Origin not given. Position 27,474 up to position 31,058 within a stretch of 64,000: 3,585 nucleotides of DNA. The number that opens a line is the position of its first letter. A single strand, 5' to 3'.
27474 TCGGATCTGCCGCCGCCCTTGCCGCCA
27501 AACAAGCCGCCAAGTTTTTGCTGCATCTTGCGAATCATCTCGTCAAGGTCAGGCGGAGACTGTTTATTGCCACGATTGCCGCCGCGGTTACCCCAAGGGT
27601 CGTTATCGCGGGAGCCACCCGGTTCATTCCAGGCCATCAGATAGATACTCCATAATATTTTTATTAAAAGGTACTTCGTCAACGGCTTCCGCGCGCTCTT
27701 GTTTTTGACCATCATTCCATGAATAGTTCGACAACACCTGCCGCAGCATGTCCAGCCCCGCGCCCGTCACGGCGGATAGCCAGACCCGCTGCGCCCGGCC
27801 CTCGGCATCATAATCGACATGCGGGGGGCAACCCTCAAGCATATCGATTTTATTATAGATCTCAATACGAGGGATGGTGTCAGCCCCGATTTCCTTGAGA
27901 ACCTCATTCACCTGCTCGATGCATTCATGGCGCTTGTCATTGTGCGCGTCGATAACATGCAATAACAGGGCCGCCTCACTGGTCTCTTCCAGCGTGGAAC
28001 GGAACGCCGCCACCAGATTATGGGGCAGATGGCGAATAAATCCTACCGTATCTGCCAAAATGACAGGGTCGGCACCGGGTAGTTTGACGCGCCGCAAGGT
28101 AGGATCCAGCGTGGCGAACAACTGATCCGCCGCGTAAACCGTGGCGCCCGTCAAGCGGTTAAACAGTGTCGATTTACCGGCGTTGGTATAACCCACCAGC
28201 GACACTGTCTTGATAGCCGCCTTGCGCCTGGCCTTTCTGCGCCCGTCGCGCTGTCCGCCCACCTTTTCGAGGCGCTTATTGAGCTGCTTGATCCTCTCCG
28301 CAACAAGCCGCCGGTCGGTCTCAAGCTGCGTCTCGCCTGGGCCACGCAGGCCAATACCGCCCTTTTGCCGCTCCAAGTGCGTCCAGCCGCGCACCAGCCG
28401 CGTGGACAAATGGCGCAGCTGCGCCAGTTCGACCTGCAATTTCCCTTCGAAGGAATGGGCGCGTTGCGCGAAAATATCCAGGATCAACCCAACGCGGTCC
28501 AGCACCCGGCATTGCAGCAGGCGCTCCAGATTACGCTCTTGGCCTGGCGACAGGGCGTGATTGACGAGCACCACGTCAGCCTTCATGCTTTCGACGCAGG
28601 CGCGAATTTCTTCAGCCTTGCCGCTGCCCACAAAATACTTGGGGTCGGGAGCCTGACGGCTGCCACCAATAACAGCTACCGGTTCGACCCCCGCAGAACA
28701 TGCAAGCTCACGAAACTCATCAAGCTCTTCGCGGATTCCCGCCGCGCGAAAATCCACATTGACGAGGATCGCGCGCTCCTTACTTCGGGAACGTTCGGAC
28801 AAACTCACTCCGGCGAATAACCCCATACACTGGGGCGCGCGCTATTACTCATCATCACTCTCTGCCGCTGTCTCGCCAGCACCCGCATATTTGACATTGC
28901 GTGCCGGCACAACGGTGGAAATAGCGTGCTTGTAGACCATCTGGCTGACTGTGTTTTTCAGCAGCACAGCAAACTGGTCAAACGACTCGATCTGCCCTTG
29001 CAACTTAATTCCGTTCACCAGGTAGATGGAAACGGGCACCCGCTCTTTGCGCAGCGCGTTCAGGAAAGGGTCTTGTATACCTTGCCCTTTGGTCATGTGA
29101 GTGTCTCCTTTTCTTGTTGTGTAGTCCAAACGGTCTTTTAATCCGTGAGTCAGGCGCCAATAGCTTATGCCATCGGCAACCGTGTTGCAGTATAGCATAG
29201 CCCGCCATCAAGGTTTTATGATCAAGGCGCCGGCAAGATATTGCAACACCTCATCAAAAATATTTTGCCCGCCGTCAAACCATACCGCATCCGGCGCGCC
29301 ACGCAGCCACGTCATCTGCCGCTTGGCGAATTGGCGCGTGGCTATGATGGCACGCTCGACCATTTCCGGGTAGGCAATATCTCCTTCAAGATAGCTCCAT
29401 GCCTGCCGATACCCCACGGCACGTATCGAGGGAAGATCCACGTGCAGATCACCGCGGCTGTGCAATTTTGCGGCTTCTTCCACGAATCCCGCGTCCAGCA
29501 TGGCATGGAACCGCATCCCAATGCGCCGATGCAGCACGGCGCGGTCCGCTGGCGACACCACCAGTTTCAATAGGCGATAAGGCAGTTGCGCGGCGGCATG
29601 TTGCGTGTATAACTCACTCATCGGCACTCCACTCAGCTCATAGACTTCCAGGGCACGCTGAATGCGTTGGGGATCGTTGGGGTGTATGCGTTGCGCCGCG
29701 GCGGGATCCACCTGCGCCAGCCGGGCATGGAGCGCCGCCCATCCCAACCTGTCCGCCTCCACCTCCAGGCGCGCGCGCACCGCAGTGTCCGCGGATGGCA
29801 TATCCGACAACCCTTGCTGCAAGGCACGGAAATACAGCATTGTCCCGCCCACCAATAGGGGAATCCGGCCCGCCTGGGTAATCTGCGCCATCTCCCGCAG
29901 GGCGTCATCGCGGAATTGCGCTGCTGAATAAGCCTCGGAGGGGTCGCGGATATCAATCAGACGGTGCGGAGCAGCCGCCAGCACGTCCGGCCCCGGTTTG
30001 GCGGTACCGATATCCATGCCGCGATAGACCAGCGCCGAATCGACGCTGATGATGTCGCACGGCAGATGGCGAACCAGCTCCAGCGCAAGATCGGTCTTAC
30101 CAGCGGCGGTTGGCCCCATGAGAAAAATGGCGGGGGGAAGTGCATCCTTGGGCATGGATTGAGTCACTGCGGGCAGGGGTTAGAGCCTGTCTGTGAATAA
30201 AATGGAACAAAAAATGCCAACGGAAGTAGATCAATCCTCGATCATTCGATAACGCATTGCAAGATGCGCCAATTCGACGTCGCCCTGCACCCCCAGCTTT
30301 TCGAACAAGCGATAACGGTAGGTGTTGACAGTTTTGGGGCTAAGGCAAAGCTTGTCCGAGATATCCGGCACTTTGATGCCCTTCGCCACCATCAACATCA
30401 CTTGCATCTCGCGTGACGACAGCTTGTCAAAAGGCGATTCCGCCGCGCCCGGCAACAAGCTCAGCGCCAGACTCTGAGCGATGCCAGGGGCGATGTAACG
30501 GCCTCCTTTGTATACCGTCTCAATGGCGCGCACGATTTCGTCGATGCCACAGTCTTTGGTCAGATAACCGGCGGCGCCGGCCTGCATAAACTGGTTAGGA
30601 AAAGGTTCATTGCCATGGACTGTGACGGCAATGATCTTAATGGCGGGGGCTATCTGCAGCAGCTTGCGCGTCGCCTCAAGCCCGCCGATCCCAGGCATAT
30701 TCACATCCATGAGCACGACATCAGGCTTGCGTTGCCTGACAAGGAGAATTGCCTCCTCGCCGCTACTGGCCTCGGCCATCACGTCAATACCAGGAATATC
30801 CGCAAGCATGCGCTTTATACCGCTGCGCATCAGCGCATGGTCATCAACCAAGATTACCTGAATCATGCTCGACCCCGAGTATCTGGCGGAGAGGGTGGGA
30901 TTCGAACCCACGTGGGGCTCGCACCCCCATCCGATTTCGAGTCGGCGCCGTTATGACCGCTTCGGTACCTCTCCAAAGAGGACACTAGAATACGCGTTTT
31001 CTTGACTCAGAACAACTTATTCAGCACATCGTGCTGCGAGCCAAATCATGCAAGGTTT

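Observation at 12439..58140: Family of ~130-150 bp inverted-repeat (MITE-like) elements scattered through intergenic regions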

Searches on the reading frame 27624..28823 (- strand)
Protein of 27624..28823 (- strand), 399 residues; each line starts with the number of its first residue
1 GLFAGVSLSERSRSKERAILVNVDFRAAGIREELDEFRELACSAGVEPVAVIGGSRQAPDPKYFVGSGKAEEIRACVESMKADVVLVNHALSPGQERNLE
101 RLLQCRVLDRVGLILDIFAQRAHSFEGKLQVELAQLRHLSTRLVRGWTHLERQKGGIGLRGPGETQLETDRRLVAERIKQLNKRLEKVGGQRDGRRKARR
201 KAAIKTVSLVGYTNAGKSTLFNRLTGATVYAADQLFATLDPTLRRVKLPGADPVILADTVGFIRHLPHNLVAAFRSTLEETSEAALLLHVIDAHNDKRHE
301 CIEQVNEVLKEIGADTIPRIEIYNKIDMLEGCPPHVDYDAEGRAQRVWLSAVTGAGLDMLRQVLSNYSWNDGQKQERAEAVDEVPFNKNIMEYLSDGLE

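Call 108: search_protein_families(library=pfam, max_evalue=0.000001, proteins=[window:27624-28823:-])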
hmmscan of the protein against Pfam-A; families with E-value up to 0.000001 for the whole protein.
window:27624-28823:- (399 aa): 3 families
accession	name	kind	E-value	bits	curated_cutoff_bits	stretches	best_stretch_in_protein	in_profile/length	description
PF13167.11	GTP-bdg_N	-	2.4e-30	105.4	25.4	1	32-119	2-89/89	GTP-binding GTPase N-terminal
PF16360.10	GTP-bdg_M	-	5.2e-29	101.1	29.5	1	121-199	1-79/79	GTP-binding GTPase Middle Region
PF01926.29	MMR_HSR1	-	2.3e-22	79.7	21.9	1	207-325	2-113/113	50S ribosome-binding GTPase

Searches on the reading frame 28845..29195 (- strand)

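Call 108: search_protein_families(library=pfam, max_evalue=0.000001, proteins=[window:28845-29195:-])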
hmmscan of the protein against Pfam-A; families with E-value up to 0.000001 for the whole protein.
window:28845-29195:- (116 aa): 1 family
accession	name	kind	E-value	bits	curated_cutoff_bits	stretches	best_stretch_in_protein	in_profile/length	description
PF17209.9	Hfq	-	1.4e-29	101.9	27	1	40-102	1-64/64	Hfq protein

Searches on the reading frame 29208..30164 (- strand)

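Call 109: search_protein_families(library=pfam, max_evalue=0.000001, proteins=[window:29208-30164:-])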
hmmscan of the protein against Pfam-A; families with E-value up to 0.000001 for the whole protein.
window:29208-30164:- (318 aa): 1 family
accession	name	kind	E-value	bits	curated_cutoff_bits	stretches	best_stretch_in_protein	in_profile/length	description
PF01715.23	IPPT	-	3.3e-90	302.5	23.6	1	46-288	2-241/243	IPP transferase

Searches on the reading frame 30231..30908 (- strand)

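Call 109: search_protein_families(library=pfam, max_evalue=0.000001, proteins=[window:30231-30908:-])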
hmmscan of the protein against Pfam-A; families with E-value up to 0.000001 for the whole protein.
window:30231-30908:- (225 aa): 2 families
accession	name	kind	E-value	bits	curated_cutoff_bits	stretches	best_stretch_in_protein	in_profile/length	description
PF00072.30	Response_reg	-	5.4e-30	104.3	30.2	1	18-130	1-111/111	Response regulator receiver domain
PF00196.25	GerE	-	8.6e-18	64.2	23.5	1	162-217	2-57/57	Bacterial regulatory proteins, luxR family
